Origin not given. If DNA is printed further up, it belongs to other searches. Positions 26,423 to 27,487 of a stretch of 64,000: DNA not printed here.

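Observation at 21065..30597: Four flagellin genes in three sequence classes accompanied by three FliS-like chaperone paralogs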

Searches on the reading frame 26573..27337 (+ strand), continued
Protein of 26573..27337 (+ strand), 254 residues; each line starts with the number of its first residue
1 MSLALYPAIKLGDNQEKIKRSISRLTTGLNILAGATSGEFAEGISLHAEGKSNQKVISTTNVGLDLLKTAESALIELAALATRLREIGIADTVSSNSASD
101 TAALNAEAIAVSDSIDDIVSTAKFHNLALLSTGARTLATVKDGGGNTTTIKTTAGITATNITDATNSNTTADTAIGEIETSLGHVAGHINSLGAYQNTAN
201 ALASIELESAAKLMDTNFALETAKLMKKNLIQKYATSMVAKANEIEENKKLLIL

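Call 55: find_encoding_contigs(protein=P0165, flank=10000, max_places=1)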
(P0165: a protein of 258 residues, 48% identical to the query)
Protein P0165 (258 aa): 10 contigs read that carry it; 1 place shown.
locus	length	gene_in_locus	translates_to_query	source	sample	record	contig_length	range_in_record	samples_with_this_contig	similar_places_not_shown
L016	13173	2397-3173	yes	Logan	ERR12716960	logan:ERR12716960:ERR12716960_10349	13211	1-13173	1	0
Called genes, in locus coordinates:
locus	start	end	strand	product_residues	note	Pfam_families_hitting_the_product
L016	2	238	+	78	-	?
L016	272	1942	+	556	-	PF02465:FliD_N, PF07195:FliD_C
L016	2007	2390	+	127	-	PF02561:FliS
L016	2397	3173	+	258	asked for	PF00669:Flagellin_N, PF00700:Flagellin_C (weak)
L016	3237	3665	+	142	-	PF02561:FliS (weak)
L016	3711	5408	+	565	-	PF00654:Voltage_CLC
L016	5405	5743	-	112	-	-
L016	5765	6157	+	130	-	PF02561:FliS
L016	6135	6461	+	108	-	-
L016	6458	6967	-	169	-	PF00300:His_Phos_1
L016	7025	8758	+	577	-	PF07719:TPR_2 (faint), PF14559:TPR_19 (faint), PF13428:TPR_14 (faint), PF23914:TPR_CcmH_CycH (weak), PF13431:TPR_17 (faint), PF00515:TPR_1 (faint), PF13181:TPR_8 (faint), PF23914:TPR_CcmH_CycH (weak), +2 more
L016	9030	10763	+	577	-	-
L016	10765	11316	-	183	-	PF00578:AhpC-TSA, PF08534:Redoxin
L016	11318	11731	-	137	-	PF01894:YjbQ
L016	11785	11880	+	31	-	-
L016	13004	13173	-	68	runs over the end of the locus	?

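Call 56: find_encoding_contigs(protein=P0158, flank=10000, max_places=1)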
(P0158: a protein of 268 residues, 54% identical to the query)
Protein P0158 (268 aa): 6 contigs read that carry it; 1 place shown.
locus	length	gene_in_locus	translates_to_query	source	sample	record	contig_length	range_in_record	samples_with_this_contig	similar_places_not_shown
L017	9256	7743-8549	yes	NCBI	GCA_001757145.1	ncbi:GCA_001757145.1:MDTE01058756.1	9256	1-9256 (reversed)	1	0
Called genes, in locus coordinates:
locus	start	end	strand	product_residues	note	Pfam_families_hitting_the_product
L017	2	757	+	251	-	?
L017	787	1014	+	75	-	-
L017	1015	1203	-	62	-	-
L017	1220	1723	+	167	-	-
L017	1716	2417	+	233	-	PF00005:ABC_tran, PF13304:AAA_21 (faint)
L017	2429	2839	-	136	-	-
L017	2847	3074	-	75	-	-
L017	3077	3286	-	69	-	PF20104:DUF6494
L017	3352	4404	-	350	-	PF00005:ABC_tran, PF13304:AAA_21 (faint)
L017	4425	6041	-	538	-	PF00528:BPD_transp_1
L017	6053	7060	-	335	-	PF01547:SBP_bac_1, PF13531:SBP_bac_11, PF13416:SBP_bac_8, PF13343:SBP_bac_6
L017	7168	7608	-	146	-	PF00011:HSP20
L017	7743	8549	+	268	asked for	PF00669:Flagellin_N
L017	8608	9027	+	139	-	PF02561:FliS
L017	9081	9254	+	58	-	?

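Call 57: find_encoding_contigs(protein=P0174, flank=10000, max_places=1)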
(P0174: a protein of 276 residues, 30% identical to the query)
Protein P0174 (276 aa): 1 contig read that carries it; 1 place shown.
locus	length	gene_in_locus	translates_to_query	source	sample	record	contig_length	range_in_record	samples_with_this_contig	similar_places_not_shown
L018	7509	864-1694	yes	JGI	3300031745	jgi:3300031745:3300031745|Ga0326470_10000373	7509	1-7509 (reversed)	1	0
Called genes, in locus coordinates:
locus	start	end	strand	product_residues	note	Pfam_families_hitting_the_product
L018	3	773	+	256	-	?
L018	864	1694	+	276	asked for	PF00669:Flagellin_N, PF00700:Flagellin_C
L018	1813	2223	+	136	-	-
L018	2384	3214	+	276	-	PF00669:Flagellin_N, PF00700:Flagellin_C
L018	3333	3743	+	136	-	-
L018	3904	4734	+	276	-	PF00669:Flagellin_N, PF00700:Flagellin_C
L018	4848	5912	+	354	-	PF03102:NeuB, PF08666:SAF (weak)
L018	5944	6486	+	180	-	PF13302:Acetyltransf_3, PF13420:Acetyltransf_4, PF13523:Acetyltransf_8 (faint), PF00583:Acetyltransf_1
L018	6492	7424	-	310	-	PF05721:PhyH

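Call 59: find_related_loci(query=A5, collection=metagenome_contigs, flank=8000)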
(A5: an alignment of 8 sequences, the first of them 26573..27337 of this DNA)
Query A5 (254 aa) in metagenome_contigs; peptide patterns used: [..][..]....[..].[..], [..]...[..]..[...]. (x = any residue, [..] = any of these).
420 stretches matched a pattern; 81 encode a relative of the query (tblastn E <= 1e-3); the best 80 are kept; 80 distinct loci.
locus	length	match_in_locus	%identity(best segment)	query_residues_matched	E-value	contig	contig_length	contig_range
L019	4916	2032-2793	97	1-254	3e-159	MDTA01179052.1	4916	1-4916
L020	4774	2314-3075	97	1-254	2e-159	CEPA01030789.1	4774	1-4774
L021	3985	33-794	96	1-254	5e-161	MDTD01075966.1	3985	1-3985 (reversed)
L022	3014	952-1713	92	1-254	4e-156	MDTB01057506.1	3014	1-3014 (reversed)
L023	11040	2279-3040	91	1-254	5e-147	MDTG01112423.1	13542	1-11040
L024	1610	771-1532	93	1-254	4e-151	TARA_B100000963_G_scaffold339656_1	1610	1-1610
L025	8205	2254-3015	82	1-254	8e-133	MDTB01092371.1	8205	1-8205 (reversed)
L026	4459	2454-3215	82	1-254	3e-134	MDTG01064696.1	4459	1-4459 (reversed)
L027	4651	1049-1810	82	1-254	6e-134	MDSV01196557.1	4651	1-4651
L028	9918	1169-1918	76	1-250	4e-124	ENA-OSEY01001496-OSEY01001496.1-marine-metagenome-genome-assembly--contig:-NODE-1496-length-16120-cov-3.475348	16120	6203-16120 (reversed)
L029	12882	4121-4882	75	1-254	2e-122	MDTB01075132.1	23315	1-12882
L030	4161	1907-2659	76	4-254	2e-123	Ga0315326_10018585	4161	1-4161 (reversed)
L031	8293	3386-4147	79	1-254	1e-120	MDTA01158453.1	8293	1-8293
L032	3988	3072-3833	79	1-254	2e-122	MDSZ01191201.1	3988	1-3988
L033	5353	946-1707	76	1-254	9e-121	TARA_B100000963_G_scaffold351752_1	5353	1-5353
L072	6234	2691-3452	47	3-254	1e-59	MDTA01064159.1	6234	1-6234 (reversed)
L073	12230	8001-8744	46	7-253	1e-59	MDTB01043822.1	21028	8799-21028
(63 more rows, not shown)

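Call 66: search_protein_families(library=pfam, proteins=[L073:777-2372:-, L073:2451-3359:+, L073:3352-4431:+, L073:4438-5187:-, L073:5194-5607:-, L073:5613-6755:-, L073:6752-7870:-, L072:948-2570:-], max_evalue=0.001)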
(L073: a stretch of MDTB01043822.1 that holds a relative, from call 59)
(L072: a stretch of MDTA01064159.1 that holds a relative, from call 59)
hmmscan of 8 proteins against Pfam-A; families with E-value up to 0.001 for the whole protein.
L073:777-2372:- (531 aa): 11 families
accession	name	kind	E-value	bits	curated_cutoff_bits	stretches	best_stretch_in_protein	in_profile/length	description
PF07719.23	TPR_2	-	4.2e-10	39.4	27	0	147-177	4-34/34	Tetratricopeptide repeat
PF00515.34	TPR_1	-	1.3e-09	37.9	27.8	1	147-177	4-34/34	Tetratricopeptide repeat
PF14559.12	TPR_19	-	3.8e-07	30.8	25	0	56-85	6-35/68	Tetratricopeptide repeat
PF13431.12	TPR_17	-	8.6e-07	29.2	24.4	0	65-93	3-31/34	Tetratricopeptide repeat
PF13428.12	TPR_14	-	8.1e-06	26.5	23.5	0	183-219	6-42/44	Tetratricopeptide repeat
PF13181.12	TPR_8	-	2.3e-05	24.6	25.7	0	147-177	4-34/34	Tetratricopeptide repeat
PF23914.1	TPR_CcmH_CycH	-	4.8e-05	23.7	42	0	141-212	47-121/158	Cytochrome c-type biogenesis protein H TPR domain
PF24575.1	TPR_Slam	-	0.0001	23.1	35.2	0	174-221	43-90/104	Surface lipoprotein assembly modifier, N-terminal TPR repeats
PF01075.23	Glyco_transf_9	-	0.00036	20.4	22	1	449-483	173-207/247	Glycosyltransferase family 9 (heptosyltransferase)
PF13432.12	TPR_16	-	0.0007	20.4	32.7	0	150-211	3-64/65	Tetratricopeptide repeat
PF13424.12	TPR_12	-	0.00097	19.7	30.1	0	149-208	8-75/77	Tetratricopeptide repeat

L073:2451-3359:+ (302 aa): 2 families
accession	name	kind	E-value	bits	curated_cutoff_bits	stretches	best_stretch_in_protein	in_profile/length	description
PF00535.33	Glycos_transf_2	-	8.1e-21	75.1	23.3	1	5-169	1-165/168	Glycosyl transferase family 2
PF13641.12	Glyco_tranf_2_3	-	0.00033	21.2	27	1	5-207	4-200/230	Glycosyltransferase like family 2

L073:3352-4431:+ (359 aa): 13 families
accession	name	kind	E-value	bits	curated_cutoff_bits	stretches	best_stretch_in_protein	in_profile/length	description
PF02719.21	Polysacc_synt_2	-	6.5e-96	321.4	20.2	1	8-284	1-291/293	Polysaccharide biosynthesis protein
PF01370.27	Epimerase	-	4.5e-21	75.8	20.9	1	9-222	2-231/240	NAD dependent epimerase/dehydratase family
PF01073.25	3Beta_HSD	-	1.8e-17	63.7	22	1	9-132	1-122/280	3-beta hydroxysteroid dehydrogenase/isomerase family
PF16363.11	GDP_Man_Dehyd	-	6.5e-14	52.6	27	1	9-128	1-131/332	GDP-mannose 4,6 dehydratase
PF07993.18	NAD_binding_4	-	1.5e-08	34.5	20.1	1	10-140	1-150/258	Male sterility protein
PF04321.23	RmlD_sub_bind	-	2.6e-08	33.7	27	1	7-127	2-102/287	RmlD substrate binding domain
PF13460.12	NAD_binding_10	-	3.4e-08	34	27.2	1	12-132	1-104/184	NAD(P)H-binding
PF05368.20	NmrA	-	1.1e-07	32.3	27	1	5-200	2-183/298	NmrA-like family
PF08485.16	Polysacc_syn_2C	-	2.2e-07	30.9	25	1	291-332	6-48/48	Polysaccharide biosynthesis protein C-terminal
PF08659.16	KR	-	1.7e-06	28.5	22.6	1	8-84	3-90/180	KR domain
PF00106.31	adh_short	-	0.00012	22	26.6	1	8-116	3-122/195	short chain dehydrogenase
PF01488.26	Shikimate_DH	-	0.00016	22.2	24.3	1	13-91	19-101/138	Shikimate / quinate 5-dehydrogenase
PF03435.24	Sacchrp_dh_NADP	-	0.00033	21.4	25.1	1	9-78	2-71/129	Saccharopine dehydrogenase NADP binding domain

L073:4438-5187:- (249 aa): 1 family
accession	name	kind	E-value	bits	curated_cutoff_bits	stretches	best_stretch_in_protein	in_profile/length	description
PF00551.24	Formyl_trans_N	-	1.8e-20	73.9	26.1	1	51-175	58-177/181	Formyl transferase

L073:5194-5607:- (137 aa): 4 families
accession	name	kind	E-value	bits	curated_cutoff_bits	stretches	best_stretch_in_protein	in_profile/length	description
PF14667.12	Polysacc_synt_C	-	1.5e-20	73.8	28.7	1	19-132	1-111/111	Polysaccharide biosynthesis C-terminal domain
PF05523.17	FdtA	-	2e-12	47.5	23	1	10-128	2-118/131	WxcM-like, C-terminal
PF07883.17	Cupin_2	-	2.2e-07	30.9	27.2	1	45-117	2-67/70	Cupin domain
PF00190.28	Cupin_1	-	0.00056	20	22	1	40-120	32-114/151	Cupin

L073:5613-6755:- (380 aa): 2 families
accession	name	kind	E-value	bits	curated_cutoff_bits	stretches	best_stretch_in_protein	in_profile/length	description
PF02350.25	Epimerase_2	-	1.5e-83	281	30.6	1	23-359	3-346/347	UDP-N-acetylglucosamine 2-epimerase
PF13439.12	Glyco_transf_4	-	9.1e-05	23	28.5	1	78-166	65-163/170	Glycosyltransferase Family 4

L073:6752-7870:- (372 aa): 2 families
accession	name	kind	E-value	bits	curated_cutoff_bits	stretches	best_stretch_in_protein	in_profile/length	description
PF01041.23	DegT_DnrJ_EryC1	-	3.8e-80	270.2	19.8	1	16-367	5-359/360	DegT/DnrJ/EryC1/StrS aminotransferase family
PF00266.25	Aminotran_5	-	4.5e-05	23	21.5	1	41-211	49-225/371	Aminotransferase class-V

L072:948-2570:- (540 aa): 14 families
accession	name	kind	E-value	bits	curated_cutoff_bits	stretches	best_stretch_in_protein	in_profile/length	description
PF07719.23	TPR_2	-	2e-16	59.1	27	2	193-219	7-33/34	Tetratricopeptide repeat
PF00515.34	TPR_1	-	3.2e-16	58.8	27.8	2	155-186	3-34/34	Tetratricopeptide repeat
PF13431.12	TPR_17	-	4.3e-13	48.8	24.4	0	209-238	1-30/34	Tetratricopeptide repeat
PF13181.12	TPR_8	-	1.2e-12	47.3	25.7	0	155-186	3-34/34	Tetratricopeptide repeat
PF13428.12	TPR_14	-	6.2e-11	42.3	23.5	0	196-228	10-42/44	Tetratricopeptide repeat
PF14559.12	TPR_19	-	3.9e-10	40.4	25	0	167-219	5-57/68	Tetratricopeptide repeat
PF13414.12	TPR_11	-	4.8e-10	39.4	26.8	1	198-232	5-39/42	TPR repeat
PF13424.12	TPR_12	-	7.6e-09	36.1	30.1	1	155-218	5-76/77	Tetratricopeptide repeat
PF13432.12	TPR_16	-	1.3e-07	32.3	32.7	0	196-246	6-56/65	Tetratricopeptide repeat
PF13176.12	TPR_7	-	4.7e-06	26.7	27.9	0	155-185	1-31/36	Tetratricopeptide repeat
PF24575.1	TPR_Slam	-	4.2e-05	24.4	35.2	0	192-229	52-89/104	Surface lipoprotein assembly modifier, N-terminal TPR repeats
PF13174.12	TPR_6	-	5.2e-05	24.1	26.3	0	191-219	4-32/33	Tetratricopeptide repeat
PF25064.1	ARM_TT21_5th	-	0.00013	22.7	27.8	0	167-264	15-112/117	TT21 fifth ARM repeats domain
PF13374.12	TPR_10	-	0.00079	19.8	27.5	0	193-218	8-33/42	Tetratricopeptide repeat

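Call 88: search_protein_families(library=pfam, proteins=[L014:9616-9987:+, L014:10840-11268:+, L014:13364-13753:+, L016:2007-2390:+, L016:3237-3665:+, L016:5765-6157:+, L012:5692-6111:+, L012:8230-8625:+, L018:1813-2223:+], max_evalue=0.1)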
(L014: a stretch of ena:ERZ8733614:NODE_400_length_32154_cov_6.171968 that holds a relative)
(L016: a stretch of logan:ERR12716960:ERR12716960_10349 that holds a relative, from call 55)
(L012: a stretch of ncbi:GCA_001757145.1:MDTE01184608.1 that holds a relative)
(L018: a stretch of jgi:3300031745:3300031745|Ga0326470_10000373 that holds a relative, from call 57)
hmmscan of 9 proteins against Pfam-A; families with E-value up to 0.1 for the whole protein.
L014:9616-9987:+ (123 aa): 4 families
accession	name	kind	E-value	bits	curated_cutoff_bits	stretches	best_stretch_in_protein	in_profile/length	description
PF02561.19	FliS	-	6.4e-12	46.2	26.7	1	36-117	32-113/115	Flagellar protein FliS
PF23100.1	DUF2096_N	-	0.015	16.1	26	0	11-51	46-86/96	DUF2096 N-terminal four-helical bundle domain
PF00874.25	PRD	-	0.034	14.9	23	1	74-101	17-42/90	PRD domain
PF12308.13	Noelin-1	-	0.075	13.6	25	0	74-114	44-82/100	Neurogenesis glycoprotein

L014:10840-11268:+ (142 aa): 2 families
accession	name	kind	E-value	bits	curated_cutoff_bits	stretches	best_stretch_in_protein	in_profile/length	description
PF02561.19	FliS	-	9.7e-11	42.4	26.7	1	33-136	13-114/115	Flagellar protein FliS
PF13286.11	HD_assoc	-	0.0012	19.7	22.2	1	42-83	4-45/91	Phosphohydrolase-associated domain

L014:13364-13753:+ (129 aa): 1 family
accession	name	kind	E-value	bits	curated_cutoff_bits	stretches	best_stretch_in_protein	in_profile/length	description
PF02561.19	FliS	-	3e-14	53.7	26.7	1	10-116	4-106/115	Flagellar protein FliS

L016:2007-2390:+ (127 aa): 1 family
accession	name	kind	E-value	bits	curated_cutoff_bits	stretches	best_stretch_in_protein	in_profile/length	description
PF02561.19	FliS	-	2.7e-10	41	26.7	1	15-122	14-114/115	Flagellar protein FliS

L016:3237-3665:+ (142 aa): 3 families
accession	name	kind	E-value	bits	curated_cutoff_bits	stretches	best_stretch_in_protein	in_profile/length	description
PF02561.19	FliS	-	6e-06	27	26.7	1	31-136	10-114/115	Flagellar protein FliS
PF11692.13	DUF3289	-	0.019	14.9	25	1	3-104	146-244/272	Protein of unknown function (DUF3289)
PF07517.20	SecA_DEAD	-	0.035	13.8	24.6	1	15-93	14-95/290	SecA DEAD-like domain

L016:5765-6157:+ (130 aa): 1 family
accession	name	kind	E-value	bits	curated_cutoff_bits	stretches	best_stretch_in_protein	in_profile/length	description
PF02561.19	FliS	-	8.6e-14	52.2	26.7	1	17-118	7-107/115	Flagellar protein FliS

L012:5692-6111:+ (139 aa): 4 families
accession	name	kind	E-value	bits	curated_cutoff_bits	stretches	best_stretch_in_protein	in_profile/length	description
PF02561.19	FliS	-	1.7e-12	48.1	26.7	1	30-134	12-114/115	Flagellar protein FliS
PF17828.6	FAS_N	-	0.023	15.3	23.1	1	83-129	43-89/125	N-terminal domain in fatty acid synthase subunit beta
PF12081.13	GldM_1st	-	0.056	13.9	25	1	29-122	45-146/194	GldM N-terminal domain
PF25812.1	RAD24_helical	-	0.058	14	27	1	27-115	22-105/121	Checkpoint protein RAD24-like, helical bundle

L012:8230-8625:+ (131 aa): 3 families
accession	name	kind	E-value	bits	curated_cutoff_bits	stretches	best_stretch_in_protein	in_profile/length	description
PF02561.19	FliS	-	1.5e-13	51.4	26.7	1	12-119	4-107/115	Flagellar protein FliS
PF09817.14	Zwilch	-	0.0016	17.4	25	1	18-102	265-347/568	RZZ complex, subunit zwilch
PF17621.7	DUF5508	-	0.031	13.9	27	1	74-129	41-95/263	Family of unknown function (DUF5508)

L018:1813-2223:+ (136 aa): 1 family
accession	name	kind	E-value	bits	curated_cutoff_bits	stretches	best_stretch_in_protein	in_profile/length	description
PF17417.8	Glycoprot_B_PH2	-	0.0089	16.8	23.7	1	73-135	9-68/97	Herpesvirus Glycoprotein B PH-like domain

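Call 95: search_protein_families(library=pfam, proteins=[L014:13011-13340:-, L016:5405-5743:-, L012:7866-8216:-, L014:3821-4327:-], max_evalue=1)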
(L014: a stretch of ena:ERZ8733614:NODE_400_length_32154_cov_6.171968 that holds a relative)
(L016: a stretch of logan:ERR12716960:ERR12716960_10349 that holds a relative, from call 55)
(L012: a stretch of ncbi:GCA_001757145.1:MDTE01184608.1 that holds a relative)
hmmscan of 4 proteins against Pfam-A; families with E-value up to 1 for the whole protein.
L014:13011-13340:- (109 aa): 0 families

L016:5405-5743:- (112 aa): 0 families

L012:7866-8216:- (116 aa): 0 families

L014:3821-4327:- (168 aa): 0 families
